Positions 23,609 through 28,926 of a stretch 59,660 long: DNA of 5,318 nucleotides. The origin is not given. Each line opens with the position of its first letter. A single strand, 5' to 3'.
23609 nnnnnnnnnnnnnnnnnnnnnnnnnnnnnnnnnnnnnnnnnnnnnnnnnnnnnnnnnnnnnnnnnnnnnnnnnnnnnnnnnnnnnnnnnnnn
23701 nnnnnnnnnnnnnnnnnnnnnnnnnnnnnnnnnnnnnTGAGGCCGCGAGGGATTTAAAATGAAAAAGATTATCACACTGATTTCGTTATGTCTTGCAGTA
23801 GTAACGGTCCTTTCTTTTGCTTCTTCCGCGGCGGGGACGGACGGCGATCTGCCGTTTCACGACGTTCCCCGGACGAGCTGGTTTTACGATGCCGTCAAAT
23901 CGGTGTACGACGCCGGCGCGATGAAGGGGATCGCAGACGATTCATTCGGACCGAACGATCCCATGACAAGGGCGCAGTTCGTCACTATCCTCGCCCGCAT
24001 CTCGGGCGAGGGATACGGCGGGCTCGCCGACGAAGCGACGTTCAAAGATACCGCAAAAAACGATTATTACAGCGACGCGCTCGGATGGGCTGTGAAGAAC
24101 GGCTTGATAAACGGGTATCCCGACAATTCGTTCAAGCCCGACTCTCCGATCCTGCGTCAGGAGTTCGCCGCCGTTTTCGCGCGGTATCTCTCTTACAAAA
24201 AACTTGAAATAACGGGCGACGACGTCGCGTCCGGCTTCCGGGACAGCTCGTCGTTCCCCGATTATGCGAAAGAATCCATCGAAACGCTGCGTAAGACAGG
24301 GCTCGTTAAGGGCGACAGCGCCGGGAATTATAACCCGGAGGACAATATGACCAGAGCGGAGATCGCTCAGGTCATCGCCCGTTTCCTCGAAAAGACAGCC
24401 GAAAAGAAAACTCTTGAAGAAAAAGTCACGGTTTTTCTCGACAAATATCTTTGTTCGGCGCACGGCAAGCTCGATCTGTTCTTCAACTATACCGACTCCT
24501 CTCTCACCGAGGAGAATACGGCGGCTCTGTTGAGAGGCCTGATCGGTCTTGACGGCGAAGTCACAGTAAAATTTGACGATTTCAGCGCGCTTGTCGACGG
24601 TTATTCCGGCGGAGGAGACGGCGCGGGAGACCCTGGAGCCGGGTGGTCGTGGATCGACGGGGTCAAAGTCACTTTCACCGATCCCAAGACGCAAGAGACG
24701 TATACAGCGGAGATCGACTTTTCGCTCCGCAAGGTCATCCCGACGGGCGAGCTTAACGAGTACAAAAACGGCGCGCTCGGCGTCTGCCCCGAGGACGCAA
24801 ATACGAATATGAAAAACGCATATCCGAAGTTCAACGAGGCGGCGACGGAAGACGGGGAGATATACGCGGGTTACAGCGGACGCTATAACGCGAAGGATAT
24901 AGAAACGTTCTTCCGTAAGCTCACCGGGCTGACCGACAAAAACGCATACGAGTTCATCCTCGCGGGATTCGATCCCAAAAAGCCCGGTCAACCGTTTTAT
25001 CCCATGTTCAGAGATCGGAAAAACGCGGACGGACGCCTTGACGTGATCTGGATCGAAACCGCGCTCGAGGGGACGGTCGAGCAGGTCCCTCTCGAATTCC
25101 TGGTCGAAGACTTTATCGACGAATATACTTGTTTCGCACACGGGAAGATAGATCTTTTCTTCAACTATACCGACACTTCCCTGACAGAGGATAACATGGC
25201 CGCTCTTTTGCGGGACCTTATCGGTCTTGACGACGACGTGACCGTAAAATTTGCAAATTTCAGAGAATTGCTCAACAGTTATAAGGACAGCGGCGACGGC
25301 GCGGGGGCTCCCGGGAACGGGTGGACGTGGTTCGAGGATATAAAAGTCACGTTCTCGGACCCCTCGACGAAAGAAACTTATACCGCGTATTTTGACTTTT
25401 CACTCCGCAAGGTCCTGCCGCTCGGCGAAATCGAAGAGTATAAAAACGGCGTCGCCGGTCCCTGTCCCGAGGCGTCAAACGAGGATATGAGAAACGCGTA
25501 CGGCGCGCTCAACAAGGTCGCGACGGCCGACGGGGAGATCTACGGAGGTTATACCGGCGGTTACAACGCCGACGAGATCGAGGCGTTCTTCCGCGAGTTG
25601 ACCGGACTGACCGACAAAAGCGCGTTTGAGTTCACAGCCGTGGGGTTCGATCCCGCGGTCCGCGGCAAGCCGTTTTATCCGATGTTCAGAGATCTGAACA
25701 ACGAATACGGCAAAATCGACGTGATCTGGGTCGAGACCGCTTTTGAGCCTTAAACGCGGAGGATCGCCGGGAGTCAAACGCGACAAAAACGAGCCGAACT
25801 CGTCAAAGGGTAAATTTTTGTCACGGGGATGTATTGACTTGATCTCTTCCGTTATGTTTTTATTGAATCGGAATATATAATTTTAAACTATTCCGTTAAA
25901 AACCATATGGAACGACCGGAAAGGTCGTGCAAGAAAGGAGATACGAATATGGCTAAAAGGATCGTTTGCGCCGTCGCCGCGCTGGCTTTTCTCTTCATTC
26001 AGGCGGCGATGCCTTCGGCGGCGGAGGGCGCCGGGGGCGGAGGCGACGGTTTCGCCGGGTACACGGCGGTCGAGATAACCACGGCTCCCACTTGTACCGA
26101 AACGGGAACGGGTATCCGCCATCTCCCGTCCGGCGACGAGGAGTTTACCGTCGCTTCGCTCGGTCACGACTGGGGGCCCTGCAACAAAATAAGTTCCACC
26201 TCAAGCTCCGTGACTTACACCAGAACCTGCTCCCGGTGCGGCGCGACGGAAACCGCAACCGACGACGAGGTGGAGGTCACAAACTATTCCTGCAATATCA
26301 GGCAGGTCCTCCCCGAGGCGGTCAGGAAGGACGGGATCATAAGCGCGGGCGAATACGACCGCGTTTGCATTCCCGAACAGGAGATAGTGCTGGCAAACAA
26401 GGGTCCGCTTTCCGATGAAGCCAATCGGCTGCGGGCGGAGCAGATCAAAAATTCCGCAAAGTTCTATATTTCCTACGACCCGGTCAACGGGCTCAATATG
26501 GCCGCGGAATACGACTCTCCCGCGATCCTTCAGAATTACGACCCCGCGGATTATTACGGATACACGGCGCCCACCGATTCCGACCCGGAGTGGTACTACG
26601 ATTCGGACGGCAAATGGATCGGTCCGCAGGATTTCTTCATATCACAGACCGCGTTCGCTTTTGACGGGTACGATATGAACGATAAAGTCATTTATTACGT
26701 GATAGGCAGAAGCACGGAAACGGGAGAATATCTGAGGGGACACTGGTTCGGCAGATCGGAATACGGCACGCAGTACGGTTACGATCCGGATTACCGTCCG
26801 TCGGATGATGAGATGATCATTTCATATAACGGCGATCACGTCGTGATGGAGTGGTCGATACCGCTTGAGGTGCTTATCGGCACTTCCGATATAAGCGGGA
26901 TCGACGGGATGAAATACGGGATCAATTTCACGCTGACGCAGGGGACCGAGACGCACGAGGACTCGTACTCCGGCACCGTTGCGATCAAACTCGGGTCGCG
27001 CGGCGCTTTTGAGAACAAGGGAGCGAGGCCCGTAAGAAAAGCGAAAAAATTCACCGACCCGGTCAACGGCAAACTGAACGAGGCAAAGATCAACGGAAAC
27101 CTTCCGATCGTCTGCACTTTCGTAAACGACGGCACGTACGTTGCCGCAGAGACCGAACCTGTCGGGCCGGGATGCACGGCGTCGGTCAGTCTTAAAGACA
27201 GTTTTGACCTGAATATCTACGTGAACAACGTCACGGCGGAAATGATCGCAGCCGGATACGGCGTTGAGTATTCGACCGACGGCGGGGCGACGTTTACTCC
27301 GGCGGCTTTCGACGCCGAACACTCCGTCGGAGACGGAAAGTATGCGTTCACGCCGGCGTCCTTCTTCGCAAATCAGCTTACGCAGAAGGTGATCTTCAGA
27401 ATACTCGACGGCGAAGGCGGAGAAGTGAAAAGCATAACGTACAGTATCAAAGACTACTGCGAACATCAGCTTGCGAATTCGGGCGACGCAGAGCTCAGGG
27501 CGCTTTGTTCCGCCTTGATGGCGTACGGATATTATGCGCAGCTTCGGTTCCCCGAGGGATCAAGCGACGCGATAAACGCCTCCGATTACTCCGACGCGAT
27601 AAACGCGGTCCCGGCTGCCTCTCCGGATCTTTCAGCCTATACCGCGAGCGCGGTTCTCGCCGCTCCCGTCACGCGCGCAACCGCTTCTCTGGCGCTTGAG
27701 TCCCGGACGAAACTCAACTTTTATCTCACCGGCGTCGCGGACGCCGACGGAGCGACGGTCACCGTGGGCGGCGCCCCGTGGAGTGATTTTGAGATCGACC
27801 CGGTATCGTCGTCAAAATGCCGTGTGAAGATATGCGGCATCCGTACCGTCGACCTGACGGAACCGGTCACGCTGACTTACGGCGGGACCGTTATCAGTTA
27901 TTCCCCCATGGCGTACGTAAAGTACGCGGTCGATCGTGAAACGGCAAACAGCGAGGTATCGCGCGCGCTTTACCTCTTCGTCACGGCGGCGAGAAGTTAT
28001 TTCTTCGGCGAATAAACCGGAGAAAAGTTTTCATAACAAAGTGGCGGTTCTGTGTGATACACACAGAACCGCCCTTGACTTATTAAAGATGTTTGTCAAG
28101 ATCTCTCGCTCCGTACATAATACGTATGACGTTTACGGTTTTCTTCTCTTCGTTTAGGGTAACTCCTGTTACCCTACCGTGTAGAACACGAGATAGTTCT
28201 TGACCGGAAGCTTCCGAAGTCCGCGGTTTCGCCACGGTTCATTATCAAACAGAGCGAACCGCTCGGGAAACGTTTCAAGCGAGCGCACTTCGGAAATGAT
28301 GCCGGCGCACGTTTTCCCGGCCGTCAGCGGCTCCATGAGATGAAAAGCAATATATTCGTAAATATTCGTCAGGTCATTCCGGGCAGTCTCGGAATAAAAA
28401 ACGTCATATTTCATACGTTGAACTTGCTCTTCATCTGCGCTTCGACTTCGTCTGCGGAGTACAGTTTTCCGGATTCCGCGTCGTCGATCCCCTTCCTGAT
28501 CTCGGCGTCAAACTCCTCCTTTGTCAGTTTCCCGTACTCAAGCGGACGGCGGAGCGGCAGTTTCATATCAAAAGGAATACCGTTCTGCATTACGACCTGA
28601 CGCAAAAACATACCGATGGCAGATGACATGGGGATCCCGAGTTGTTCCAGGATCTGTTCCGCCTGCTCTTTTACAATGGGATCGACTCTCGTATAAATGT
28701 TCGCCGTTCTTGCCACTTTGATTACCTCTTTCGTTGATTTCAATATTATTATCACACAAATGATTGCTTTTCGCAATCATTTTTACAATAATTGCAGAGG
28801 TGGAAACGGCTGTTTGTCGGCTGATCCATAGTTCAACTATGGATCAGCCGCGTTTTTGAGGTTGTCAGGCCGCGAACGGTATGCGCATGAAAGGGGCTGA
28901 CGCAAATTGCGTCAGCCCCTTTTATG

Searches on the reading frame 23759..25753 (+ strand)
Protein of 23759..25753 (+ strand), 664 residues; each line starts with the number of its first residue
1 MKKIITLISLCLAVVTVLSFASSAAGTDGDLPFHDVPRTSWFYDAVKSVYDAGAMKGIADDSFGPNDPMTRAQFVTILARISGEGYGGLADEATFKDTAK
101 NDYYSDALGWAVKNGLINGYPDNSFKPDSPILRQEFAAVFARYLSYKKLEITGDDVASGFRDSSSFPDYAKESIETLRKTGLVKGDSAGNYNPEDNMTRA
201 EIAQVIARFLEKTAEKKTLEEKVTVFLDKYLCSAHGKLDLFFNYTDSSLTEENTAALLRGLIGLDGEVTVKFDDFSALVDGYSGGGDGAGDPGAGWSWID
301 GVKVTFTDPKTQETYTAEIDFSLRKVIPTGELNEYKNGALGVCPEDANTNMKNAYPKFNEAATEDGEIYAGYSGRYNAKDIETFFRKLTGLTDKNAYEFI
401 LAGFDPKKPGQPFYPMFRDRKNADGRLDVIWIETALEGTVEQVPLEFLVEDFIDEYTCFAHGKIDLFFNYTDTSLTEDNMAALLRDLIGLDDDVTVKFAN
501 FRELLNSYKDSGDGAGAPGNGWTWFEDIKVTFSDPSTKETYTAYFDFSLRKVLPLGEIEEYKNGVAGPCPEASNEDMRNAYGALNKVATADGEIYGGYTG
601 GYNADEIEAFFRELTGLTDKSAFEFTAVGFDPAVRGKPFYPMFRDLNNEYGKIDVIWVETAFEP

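Call 6: search_protein_families(library=pfam, proteins=[window:23759-25753:+], max_evalue=0.01)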
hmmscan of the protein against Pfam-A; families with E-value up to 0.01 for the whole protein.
window:23759-25753:+ (664 aa): 1 family
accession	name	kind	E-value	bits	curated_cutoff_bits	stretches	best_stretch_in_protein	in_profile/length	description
PF00395.25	SLH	-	8.2e-39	131.8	20.8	3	94-137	1-44/44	S-layer homology domain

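Call 40: search_protein_families(library=ncbifam, proteins=[window:23759-25753:+], max_evalue=0.01)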
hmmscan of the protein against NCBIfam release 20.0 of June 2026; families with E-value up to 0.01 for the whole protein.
window:23759-25753:+ (664 aa): 3 families
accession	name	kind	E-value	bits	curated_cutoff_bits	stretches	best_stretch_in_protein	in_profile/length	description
NF033190.2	inl_like_NEAT_1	exception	1.5e-14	53.3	1275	1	31-207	580-749/754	NEAT domain-containing leucine-rich repeat protein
NF033921.0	por_somb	subfamily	0.00028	19.7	100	0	95-139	7-52/485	iron uptake porin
NF000028.1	1567214_ble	exception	0.0047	17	250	0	449-510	30-88/122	BLMA family bleomycin binding protein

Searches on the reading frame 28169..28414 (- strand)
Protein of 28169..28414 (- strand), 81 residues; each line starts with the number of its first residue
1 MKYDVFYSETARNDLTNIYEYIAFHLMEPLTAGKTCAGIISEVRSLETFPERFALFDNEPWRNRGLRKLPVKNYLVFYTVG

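Call 77: search_protein_families(library=pfam, proteins=[window:28169-28414:-], max_evalue=0.1)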
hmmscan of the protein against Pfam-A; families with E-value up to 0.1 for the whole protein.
window:28169-28414:- (81 aa): 1 family
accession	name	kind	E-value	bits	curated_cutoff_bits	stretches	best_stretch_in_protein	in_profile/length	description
PF05016.21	ParE_toxin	-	1.9e-08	35.2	23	1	5-80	1-71/89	ParE toxin of type II toxin-antitoxin system, parDE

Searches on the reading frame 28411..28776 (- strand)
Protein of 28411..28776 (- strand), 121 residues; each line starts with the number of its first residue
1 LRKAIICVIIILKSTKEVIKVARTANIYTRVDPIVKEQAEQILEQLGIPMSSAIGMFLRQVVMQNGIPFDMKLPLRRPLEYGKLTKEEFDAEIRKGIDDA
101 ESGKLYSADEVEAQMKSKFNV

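Call 77: search_protein_families(library=pfam, proteins=[window:28411-28776:-], max_evalue=0.1)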
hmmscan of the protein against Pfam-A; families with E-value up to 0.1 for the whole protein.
window:28411-28776:- (121 aa): 1 family
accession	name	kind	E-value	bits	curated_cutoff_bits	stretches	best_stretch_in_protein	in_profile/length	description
PF04221.18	RelB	-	1.3e-10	41.5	22.4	1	25-78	2-55/82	RelB antitoxin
